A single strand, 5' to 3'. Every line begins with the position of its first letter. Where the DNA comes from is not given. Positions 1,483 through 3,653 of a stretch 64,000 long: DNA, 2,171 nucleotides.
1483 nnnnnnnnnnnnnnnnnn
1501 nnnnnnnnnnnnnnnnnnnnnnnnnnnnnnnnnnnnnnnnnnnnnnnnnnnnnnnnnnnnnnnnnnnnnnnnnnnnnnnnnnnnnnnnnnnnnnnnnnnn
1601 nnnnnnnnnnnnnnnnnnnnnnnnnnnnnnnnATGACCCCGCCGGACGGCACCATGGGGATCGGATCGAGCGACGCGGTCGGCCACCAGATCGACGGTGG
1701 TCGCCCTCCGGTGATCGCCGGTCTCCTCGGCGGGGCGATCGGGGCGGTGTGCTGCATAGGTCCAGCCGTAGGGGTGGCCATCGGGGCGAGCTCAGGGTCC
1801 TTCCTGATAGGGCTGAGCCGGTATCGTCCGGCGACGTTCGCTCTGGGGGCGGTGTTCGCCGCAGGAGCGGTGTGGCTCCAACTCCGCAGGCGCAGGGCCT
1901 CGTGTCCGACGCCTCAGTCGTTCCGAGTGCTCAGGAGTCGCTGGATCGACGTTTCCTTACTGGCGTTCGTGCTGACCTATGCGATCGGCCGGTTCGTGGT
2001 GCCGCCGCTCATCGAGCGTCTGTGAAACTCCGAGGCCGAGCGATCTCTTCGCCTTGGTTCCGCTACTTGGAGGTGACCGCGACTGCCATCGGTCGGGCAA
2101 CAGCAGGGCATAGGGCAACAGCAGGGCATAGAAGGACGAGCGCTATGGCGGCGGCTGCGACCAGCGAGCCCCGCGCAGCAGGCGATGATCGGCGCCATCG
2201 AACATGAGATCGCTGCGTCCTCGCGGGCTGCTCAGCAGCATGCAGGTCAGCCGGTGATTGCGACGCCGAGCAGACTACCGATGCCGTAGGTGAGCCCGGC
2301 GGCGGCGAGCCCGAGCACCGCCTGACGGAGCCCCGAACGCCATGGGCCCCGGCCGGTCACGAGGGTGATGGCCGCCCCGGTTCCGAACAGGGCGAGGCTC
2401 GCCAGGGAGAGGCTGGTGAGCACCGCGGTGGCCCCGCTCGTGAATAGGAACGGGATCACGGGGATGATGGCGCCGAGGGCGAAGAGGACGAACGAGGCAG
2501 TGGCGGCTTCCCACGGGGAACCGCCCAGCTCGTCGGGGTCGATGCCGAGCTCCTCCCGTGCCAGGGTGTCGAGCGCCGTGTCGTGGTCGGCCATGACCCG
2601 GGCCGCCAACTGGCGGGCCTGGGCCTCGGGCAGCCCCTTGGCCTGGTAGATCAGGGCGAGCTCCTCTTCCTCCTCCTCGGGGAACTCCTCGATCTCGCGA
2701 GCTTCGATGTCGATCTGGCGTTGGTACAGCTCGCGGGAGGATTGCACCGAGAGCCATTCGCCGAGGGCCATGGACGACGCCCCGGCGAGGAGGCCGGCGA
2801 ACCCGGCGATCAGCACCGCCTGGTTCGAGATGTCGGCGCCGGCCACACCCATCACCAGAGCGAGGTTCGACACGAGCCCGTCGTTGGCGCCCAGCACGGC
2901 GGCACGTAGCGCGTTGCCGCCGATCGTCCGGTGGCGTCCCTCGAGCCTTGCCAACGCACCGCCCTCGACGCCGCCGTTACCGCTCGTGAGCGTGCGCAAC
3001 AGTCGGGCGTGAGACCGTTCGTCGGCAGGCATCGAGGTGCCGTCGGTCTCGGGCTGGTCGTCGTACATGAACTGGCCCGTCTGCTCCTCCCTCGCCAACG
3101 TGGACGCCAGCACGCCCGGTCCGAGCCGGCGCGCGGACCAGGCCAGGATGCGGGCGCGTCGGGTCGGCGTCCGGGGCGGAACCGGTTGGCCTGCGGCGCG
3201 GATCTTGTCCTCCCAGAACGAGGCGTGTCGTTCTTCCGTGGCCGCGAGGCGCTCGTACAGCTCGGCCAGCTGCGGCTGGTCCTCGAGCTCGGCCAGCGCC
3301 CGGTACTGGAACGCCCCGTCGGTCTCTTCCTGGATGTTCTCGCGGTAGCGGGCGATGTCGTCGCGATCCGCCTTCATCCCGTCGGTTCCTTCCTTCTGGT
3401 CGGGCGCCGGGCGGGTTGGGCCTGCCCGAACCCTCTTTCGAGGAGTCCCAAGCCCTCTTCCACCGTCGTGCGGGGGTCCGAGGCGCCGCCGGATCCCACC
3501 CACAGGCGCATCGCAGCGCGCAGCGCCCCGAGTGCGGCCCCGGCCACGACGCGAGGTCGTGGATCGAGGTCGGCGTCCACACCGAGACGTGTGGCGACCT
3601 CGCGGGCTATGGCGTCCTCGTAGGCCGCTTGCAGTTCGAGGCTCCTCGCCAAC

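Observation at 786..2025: Operon coupling an ECF sigma factor, a zinc-finger anti-sigma factor and a MerT-like membrane protein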

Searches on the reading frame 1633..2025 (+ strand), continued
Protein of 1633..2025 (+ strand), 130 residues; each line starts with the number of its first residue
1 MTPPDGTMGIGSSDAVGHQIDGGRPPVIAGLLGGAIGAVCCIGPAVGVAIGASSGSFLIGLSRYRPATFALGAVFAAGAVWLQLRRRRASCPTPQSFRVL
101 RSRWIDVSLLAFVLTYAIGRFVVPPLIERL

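Call 29: find_related_loci(query=A1, collection=metagenome_contigs, flank=3000)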
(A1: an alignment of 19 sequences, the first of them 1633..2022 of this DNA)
Query A1 (130 aa) in metagenome_contigs; peptide patterns used: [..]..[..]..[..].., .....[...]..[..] (x = any residue, [..] = any of these).
600 stretches matched a pattern, but none encodes a relative of the query by tblastn (E <= 1e-3).

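Call 30: find_related_loci(query=window:1633-2022:+, collection=metagenome_contigs, flank=3000)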
Query window:1633-2022:+ (130 aa) in metagenome_contigs; peptide patterns used: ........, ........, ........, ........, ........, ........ (x = any residue, [..] = any of these).
600 stretches matched a pattern (row limit reached: there are more); 4 encode a relative of the query (tblastn E <= 1e-3); 4 distinct loci.
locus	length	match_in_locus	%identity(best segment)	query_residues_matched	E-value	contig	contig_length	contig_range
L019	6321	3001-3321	66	24-130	9e-44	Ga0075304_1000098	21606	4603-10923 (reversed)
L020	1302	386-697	60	24-127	1e-36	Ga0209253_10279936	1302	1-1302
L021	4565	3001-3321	58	24-130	1e-34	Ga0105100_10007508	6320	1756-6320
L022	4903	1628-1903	63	36-128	4e-27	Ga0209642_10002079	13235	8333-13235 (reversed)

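Call 39: search_protein_families(library=ncbifam, proteins=[L008:263-1822:+, L008:1819-2631:+, L008:2624-3013:+, L008:4331-4564:+], max_evalue=0.01)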
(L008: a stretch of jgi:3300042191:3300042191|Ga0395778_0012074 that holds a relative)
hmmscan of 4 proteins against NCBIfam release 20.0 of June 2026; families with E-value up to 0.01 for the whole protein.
L008:263-1822:+ (519 aa): 45 families (the best 25 are shown)
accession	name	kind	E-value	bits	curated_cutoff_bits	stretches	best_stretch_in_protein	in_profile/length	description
NF045646.2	rSAM_Se_TrsS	equivalog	4.4e-103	345.2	490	1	26-460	3-431/441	radical SAM (seleno)protein TrsS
NF045702.1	rSAM_GDGT_ether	equivalog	2e-96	323.6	450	2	26-338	2-317/486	tetraether lipid synthase Tes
NF045703.1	rSAM_Tes_intein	exception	8.1e-49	166.3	1700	3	161-333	646-817/1040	tetraether lipid synthase Tes, intein-containing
TIGR04055.1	rSAM_NirJ2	equivalog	2.2e-17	63.6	500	1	118-320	8-206/326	putative heme d1 biosynthesis radical SAM protein NirJ2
TIGR02666.1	moaA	equivalog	1e-15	57.6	284.05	1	115-281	15-185/336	GTP 3',8-cyclase MoaA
NF001199.0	PRK00164.2-1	equivalog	3e-15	56.2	231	1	114-282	16-181/308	GTP 3',8-cyclase MoaA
TIGR04347.1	pseudo_SAM_Halo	equivalog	2.3e-14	53.5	525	1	104-273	32-196/390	TIGR04347 family pseudo-SAM/SPASM protein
TIGR02668.1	moaA_archaeal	equivalog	3.9e-14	52.3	325.25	1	114-276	14-173/303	GTP 3',8-cyclase MoaA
TIGR04546.1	rSAM_ahbC_deAc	equivalog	2.6e-13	49.5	650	1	111-298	40-221/390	12,18-didecarboxysiroheme deacetylase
TIGR04317.1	W_rSAM_matur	equivalog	8.5e-13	48.1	380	1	113-239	7-129/349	tungsten cofactor oxidoreductase radical SAM maturase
TIGR04054.1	rSAM_NirJ1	equivalog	3.4e-12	45.7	650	1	108-295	34-215/387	putative heme d1 biosynthesis radical SAM protein NirJ1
TIGR04545.1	rSAM_ahbD_hemeb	equivalog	1.1e-11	44.8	500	1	115-315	5-202/339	heme b synthase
TIGR04053.2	TIGR04053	equivalog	2e-11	43.8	395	1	112-317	10-213/366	TIGR04053 family radical SAM/SPASM domain-containing protein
NF038283.1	viperin_w_prok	equivalog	3.1e-11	43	180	1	117-239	9-132/281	viperin family antiviral radical SAM protein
TIGR03962.1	mycofact_rSAM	equivalog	1.7e-10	40.6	265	1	114-272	16-169/339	mycofactocin radical SAM maturase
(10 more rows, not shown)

L008:1819-2631:+ (270 aa): 55 families (the best 25 are shown)
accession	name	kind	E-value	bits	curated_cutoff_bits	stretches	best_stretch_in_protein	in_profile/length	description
NF045667.1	MTase_DVU1556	equivalog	2.4e-37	128.5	155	1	30-260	2-212/213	DVU_1556 family methyltransferase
NF008823.0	PRK11873.1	subfamily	3.7e-28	98.8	263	1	47-206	74-234/272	arsenite methyltransferase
TIGR01934.1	MenG_MenH_UbiE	subfamily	2e-21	76.4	158.35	1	41-157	30-145/223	ubiquinone/menaquinone biosynthesis methyltransferase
NF041537.1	ArsM_AhpD_UU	exception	4.1e-21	75.1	510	1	48-195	74-222/345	arsenite methyltransferase/AhpD domain selenoprotein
NF040539.1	AST_met_ArsM_2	exception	1.8e-18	67.4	240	1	36-195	42-205/262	putative arsinothricin biosynthesis methyltransferase ArsM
NF001241.0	PRK00216.1-2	equivalog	3e-18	66.3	327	1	42-155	43-149/231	demethylmenaquinone methyltransferase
NF001244.0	PRK00216.1-5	equivalog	5.3e-18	65.2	216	1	44-157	42-157/236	bifunctional demethylmenaquinone methyltransferase/2-methoxy-6-polyprenyl-1,4-benzoquinol methylase UbiE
NF047649.1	MTase_UXPK_star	exception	1.9e-17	63.2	460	1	48-198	75-226/283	methyltransferase/UXPK-star double selenoprotein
NF041536.1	ArsM_DUF2284_UU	exception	3.1e-16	58.8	575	1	48-194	74-221/459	arsenite methyltransferase/DUF2284 domain selenoprotein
NF045823.1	PthPhpthDimycoMt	equivalog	5.7e-16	58.5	300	1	50-218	66-229/256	phthiotriol/phenolphthiotriol dimycocerosates methyltransferase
NF045825.1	FAmtase_mtf2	equivalog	4e-15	55.7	400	1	50-171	58-175/248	fatty-acid O-methyltransferase Mtf2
NF001240.0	PRK00216.1-1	equivalog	4.9e-15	55.3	378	1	45-152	58-167/251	bifunctional demethylmenaquinone methyltransferase/2-methoxy-6-polyprenyl-1,4-benzoquinol methylase UbiE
NF001242.0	PRK00216.1-3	equivalog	5.9e-15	55.4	351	1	52-151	72-173/258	bifunctional demethylmenaquinone methyltransferase/2-methoxy-6-polyprenyl-1,4-benzoquinol methylase UbiE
NF043040.1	corrin_prot_MT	hypoth_equivalog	1e-14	54.5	180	1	39-162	31-156/216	corrinoid protein-associated methyltransferase CpaM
NF052510.1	methyltran_MpqE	exception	1.7e-14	53.8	335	1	44-151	40-149/234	methyl-plastoquinone biosynthesis methyltransferase MpqE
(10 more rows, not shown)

L008:2624-3013:+ (129 aa): 2 families
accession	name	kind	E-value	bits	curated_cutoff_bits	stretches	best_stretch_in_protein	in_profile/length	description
NF010314.2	PRK13751.2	equivalog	0.0078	16.3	150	0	20-94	8-79/116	mercuric ion transporter MerT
NF033560.1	merT_RC607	exception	0.009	16.4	130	1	31-56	14-39/97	mercuric transport protein MerT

L008:4331-4564:+ (77 aa): 0 families

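Call 40: search_protein_families(library=pfam, proteins=[L008:263-1822:+, L008:1819-2631:+, L008:2624-3013:+, L018:4330-5019:+], max_evalue=0.1)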
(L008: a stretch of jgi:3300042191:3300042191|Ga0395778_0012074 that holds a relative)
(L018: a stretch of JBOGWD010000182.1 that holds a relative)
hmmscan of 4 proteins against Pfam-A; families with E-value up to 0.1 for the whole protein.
L008:263-1822:+ (519 aa): 3 families
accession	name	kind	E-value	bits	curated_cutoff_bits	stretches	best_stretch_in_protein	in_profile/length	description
PF04055.27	Radical_SAM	-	5.1e-22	79.2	29.5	1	115-275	2-165/166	Radical SAM superfamily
PF23545.1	Zn_ribbon_HMPTM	-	2.7e-17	62.5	27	1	23-65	2-44/45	HMPTM N-terminal zinc ribbon domain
PF13353.11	Fer4_12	-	0.00043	21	22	1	118-203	13-98/137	4Fe-4S single cluster domain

L008:1819-2631:+ (270 aa): 15 families
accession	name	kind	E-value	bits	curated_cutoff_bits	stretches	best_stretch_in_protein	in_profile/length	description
PF13847.12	Methyltransf_31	-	1.2e-23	83.8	27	1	50-157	3-113/145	Methyltransferase domain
PF13649.12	Methyltransf_25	-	3.5e-22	79.3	27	1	54-149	1-97/97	Methyltransferase domain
PF08241.18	Methyltransf_11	-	8.8e-22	78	21.2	1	55-151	1-93/95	Methyltransferase domain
PF01209.24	Ubie_methyltran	-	1e-16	61.4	20.1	1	43-153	40-151/233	ubiE/COQ5 methyltransferase family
PF08242.18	Methyltransf_12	-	1.4e-12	48.6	30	1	55-151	1-98/98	Methyltransferase domain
PF13489.12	Methyltransf_23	-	6e-08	33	27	1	38-183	9-150/164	Methyltransferase domain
PF02353.26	CMAS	-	5.5e-06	26.3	27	1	39-123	51-132/273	Mycolic acid cyclopropane synthetase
PF01170.24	UPF0020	-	5.7e-06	26.6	22.3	1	70-125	73-128/197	RMKL-like, methyltransferase domain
PF05148.21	Methyltransf_8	-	2.4e-05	24.7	27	1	106-156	110-159/219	Hypothetical methyltransferase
PF01135.25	PCMT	-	0.00021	21.6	20.3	1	41-111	64-135/210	Protein-L-isoaspartate(D-aspartate) O-methyltransferase (PCMT)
PF05175.20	MTS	-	0.00029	21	23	1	41-124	22-104/170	Methyltransferase small domain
PF09445.16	Methyltransf_15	-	0.0033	17.5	22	1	52-112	2-61/165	RNA cap guanine-N2 methyltransferase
PF06325.19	PrmA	-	0.0099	15.8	22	1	48-126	159-234/296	Ribosomal protein L11 methyltransferase (PrmA)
PF02475.24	TRM5-TYW2_MTfase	-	0.03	14.7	28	1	48-126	34-112/164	TRM5/TYW2 methyltransferase domain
PF13679.12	Methyltransf_32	-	0.048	14.1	27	1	50-122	25-105/143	Methyltransferase domain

L008:2624-3013:+ (129 aa): 1 family
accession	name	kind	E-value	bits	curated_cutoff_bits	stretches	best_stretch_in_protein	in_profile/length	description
PF02411.20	MerT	-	0.029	14.9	32.9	1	18-91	6-76/116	MerT mercuric transport protein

L018:4330-5019:+ (229 aa): 2 families
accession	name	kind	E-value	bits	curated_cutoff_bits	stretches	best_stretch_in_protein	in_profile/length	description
PF13490.11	zf-HC2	-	6.8e-06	26.5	22.2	1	11-35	10-34/35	Putative zinc-finger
PF03704.23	BTAD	-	0.031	15.1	22.1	1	18-66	55-100/146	Bacterial transcriptional activator domain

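Call 52: search_protein_families(library=pfam, proteins=[P0107, P0118, P0102, P0113, P0120, P0020, P0021, P0028, P0030, P0078], max_evalue=0.01)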
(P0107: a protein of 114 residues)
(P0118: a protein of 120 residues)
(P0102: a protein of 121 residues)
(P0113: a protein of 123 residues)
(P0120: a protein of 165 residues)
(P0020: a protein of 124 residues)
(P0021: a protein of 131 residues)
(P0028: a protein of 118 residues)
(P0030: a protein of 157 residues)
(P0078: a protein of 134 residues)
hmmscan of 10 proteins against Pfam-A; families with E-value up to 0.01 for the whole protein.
P0107 (114 aa): 1 family
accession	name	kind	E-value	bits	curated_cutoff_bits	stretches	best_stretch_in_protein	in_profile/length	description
PF02411.20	MerT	-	4.6e-32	110.9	32.9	1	5-114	7-116/116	MerT mercuric transport protein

P0118 (120 aa): 2 families
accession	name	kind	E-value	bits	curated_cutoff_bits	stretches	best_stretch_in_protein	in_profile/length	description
PF02411.20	MerT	-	1.4e-22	80.4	32.9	1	9-117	5-114/116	MerT mercuric transport protein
PF24677.1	DUF7657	-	0.0059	15.8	26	1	37-112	193-256/401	Domain of unknown function (DUF7657)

P0102 (121 aa): 2 families
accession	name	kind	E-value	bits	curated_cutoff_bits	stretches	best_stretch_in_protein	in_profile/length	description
PF02411.20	MerT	-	1.3e-18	67.6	32.9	1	6-116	4-113/116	MerT mercuric transport protein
PF16085.10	Phage_holin_3_5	-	0.0044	17.6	27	1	7-80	36-104/113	Bacteriophage holin Hol, superfamily III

P0113 (123 aa): 2 families
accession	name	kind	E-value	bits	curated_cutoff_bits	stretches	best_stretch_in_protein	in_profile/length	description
PF02411.20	MerT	-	7.2e-12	45.8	32.9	1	15-100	7-98/116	MerT mercuric transport protein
PF10318.15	7TM_GPCR_Srh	-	0.0035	16.9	26.3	1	34-119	61-147/302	Serpentine type 7TM GPCR chemoreceptor Srh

P0120 (165 aa): 1 family
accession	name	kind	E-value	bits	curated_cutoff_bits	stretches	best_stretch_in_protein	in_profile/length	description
PF02411.20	MerT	-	5.6e-14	52.6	32.9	1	24-120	9-106/116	MerT mercuric transport protein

P0020 (124 aa): 1 family
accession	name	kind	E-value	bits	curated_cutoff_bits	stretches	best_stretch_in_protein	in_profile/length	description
PF02411.20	MerT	-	0.0083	16.6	32.9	0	17-80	7-71/116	MerT mercuric transport protein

P0021 (131 aa): 0 families

P0028 (118 aa): 1 family
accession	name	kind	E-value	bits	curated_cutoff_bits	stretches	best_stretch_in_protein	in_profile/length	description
PF02411.20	MerT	-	0.0026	18.2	32.9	1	17-106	12-104/116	MerT mercuric transport protein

P0030 (157 aa): 1 family
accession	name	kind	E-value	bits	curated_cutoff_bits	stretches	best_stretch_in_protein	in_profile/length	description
PF02411.20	MerT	-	7.3e-07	29.7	32.9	1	22-103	17-105/116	MerT mercuric transport protein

P0078 (134 aa): 0 families

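Call 58: find_encoding_contigs(protein=P0003, flank=4000, max_places=2)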
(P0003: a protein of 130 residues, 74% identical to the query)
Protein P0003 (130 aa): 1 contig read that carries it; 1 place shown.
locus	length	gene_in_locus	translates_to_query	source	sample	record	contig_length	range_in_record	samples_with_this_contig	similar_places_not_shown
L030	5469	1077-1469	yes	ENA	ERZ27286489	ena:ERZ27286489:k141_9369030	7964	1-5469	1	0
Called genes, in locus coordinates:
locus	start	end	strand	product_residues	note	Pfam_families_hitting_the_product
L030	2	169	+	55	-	?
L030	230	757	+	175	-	PF04542:Sigma70_r2, PF08281:Sigma70_r4_2, PF04545:Sigma70_r4 (weak)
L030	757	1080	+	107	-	PF13490:zf-HC2 (weak)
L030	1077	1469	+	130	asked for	-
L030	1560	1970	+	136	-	PF13474:SnoaL_3, PF14534:DUF4440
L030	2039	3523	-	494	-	PF07250:Glyoxal_oxid_N, PF24681:Kelch_KLHDC2_KLHL20_DRC7 (faint), PF24981:Beta-prop_ATRN-LZTR1 (faint), PF25210:Kelch_FKB95 (faint), PF01344:Kelch_1 (faint), PF13964:Beta-prop_Calicin (faint), PF13418:Beta-prop_TYW4 (faint), PF09118:GO-like_E_set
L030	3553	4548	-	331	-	PF00005:ABC_tran, PF13304:AAA_21 (faint), PF13401:AAA_22 (weak), PF08352:oligo_HPY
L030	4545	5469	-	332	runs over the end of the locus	PF00005:ABC_tran, PF13304:AAA_21 (weak), PF08352:oligo_HPY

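Call 71: predict_structure(alignment_id=A2)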
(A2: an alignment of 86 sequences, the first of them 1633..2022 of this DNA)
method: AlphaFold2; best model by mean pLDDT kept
length: 130 residues; sequences in the alignment: 86
mean_pLDDT: 76.3   pTM: 0.45
mean pLDDT of the five models: 76.3, 73.6, 72.9, 72.2, 71.0
residues with pLDDT >= 90: 4; 70-90: 94; 50-70: 20; < 50: 12
segments of 3 or more residues with pLDDT < 50: 1-3, 11-18
pLDDT, mean of each block of 10 residues (from residue 1): 52 48 76 85 79 67 76 84 81 84 86 85 88
secondary structure, 60 per line:
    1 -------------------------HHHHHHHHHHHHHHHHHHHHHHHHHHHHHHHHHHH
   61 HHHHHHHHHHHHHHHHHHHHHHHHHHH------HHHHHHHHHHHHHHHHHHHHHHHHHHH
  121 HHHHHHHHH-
elements in order: H26-87 H94-129

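Call 79: find_homologous_proteins(query=L008:2624-3010:+, max_evalue=0.001)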
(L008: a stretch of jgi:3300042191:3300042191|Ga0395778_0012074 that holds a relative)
Query L008:2624-3010:+ (129 aa): 95 proteins with E <= 0.001 among 608 candidates.
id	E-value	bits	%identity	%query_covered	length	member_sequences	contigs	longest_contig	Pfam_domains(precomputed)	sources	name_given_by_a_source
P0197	4.2e-75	268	100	100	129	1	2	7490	-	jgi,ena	jgi:hypothetical protein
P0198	1.7e-66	240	90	100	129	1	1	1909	-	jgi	-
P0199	3.1e-62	226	84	99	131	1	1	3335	-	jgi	jgi:hypothetical protein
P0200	2.6e-59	217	81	98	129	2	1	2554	-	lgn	-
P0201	1.7e-58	214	81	99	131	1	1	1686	-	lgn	-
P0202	1.9e-57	211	81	99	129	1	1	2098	-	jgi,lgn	jgi:hypothetical protein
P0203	4.3e-53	196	76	98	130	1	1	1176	-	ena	-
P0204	2.2e-45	172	69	98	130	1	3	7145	-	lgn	-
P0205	1.5e-42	162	64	97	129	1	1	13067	-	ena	-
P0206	5.6e-41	157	63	99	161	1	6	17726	-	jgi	jgi:hypothetical protein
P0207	1.6e-40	156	55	100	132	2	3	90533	-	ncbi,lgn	ncbi:MAG: hypothetical protein WEA54_00915 [Actinomycetota bacterium]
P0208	4.3e-40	154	64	99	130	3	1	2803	-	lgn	-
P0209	7.7e-40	154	69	82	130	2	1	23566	-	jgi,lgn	jgi:hypothetical protein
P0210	1.3e-39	153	67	84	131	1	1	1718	-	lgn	-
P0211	1.7e-39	153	64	93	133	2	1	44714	-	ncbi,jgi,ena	-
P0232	6.8e-37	144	63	90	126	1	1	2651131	-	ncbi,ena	-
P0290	1.3e-12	66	39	79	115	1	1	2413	PF02411.21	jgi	jgi:uncharacterized membrane protein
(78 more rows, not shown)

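Call 80: find_encoding_contigs(protein=P0232, flank=8000, max_places=2)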
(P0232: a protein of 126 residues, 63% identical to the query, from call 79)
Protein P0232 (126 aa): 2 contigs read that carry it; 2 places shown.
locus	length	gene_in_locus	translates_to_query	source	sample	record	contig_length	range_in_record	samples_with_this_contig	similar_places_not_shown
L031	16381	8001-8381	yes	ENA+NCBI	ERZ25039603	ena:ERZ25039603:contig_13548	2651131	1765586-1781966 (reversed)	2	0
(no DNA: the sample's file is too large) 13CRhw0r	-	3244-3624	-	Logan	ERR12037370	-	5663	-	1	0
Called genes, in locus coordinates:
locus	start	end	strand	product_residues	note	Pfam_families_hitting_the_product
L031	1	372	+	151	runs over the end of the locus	PF03976:PPK2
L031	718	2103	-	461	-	PF01593:Amino_oxidase, PF06778:Chlor_dismutase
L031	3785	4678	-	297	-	PF01208:URO-D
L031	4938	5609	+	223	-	-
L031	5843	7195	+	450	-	PF13353:Fer4_12 (faint), PF04055:Radical_SAM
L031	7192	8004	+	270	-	PF01209:Ubie_methyltran, PF01170:UPF0020 (faint), PF13489:Methyltransf_23, PF02353:CMAS (faint), PF13847:Methyltransf_31, PF08241:Methyltransf_11, PF08242:Methyltransf_12, PF13649:Methyltransf_25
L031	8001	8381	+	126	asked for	-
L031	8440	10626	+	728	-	PF17874:TPR_MalT (faint)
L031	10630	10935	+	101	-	-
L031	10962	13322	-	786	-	PF00246:Peptidase_M14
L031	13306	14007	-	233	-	PF09335:VTT_dom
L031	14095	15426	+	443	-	PF12902:Ferritin-like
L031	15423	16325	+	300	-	-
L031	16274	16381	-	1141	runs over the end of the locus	PF00211:Guanylate_cyc, PF13240:Zn_Ribbon_1 (faint), PF13191:AAA_16, PF13401:AAA_22 (weak), PF13424:TPR_12 (weak)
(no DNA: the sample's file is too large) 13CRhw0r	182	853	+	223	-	-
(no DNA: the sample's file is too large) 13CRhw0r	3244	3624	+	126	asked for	-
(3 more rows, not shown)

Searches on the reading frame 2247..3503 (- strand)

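Call 3: search_protein_families(library=pfam, proteins=[window:2247-3503:-], max_evalue=1)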
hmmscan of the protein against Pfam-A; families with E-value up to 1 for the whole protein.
window:2247-3503:- (418 aa): 4 families
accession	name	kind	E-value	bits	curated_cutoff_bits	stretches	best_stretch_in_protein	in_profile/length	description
PF01988.24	VIT1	-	9.7e-73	245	28.1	1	199-410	1-214/214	VIT family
PF02915.23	Rubrerythrin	-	0.00014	22.7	22.8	1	56-103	6-55/137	Rubrerythrin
PF05067.18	Mn_catalase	-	0.034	13.6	27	1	48-104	138-194/284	Manganese containing catalase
PF24008.1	DUF7322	-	0.35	10.9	27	0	366-406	16-56/61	Domain of unknown function (DUF7322)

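Call 4: search_protein_families(library=ncbifam, proteins=[window:2247-3503:-], max_evalue=1)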
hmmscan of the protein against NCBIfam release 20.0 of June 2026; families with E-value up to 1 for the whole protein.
window:2247-3503:- (418 aa): 4 families
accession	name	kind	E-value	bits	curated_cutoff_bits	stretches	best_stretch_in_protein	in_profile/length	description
TIGR00267.1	TIGR00267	hypoth_equivalog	8.3e-06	25.6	156.95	2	342-405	100-163/171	TIGR00267 family protein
NF058679.1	EncB_fam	subfamily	0.0023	17.9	90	1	43-95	15-67/117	encapsulin nanocompartment ferritin-likeEncB family encapsulin nanocompartment ferritin-like cargo protein cargo protein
NF058678.1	EncB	exception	0.013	15.7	210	1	44-95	6-57/160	encapsulin nanocompartment ferritin-like cargo protein EncB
NF045676.1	FeExpMbfA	equivalog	0.27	10.6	450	1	59-252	19-226/318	iron exporter MbfA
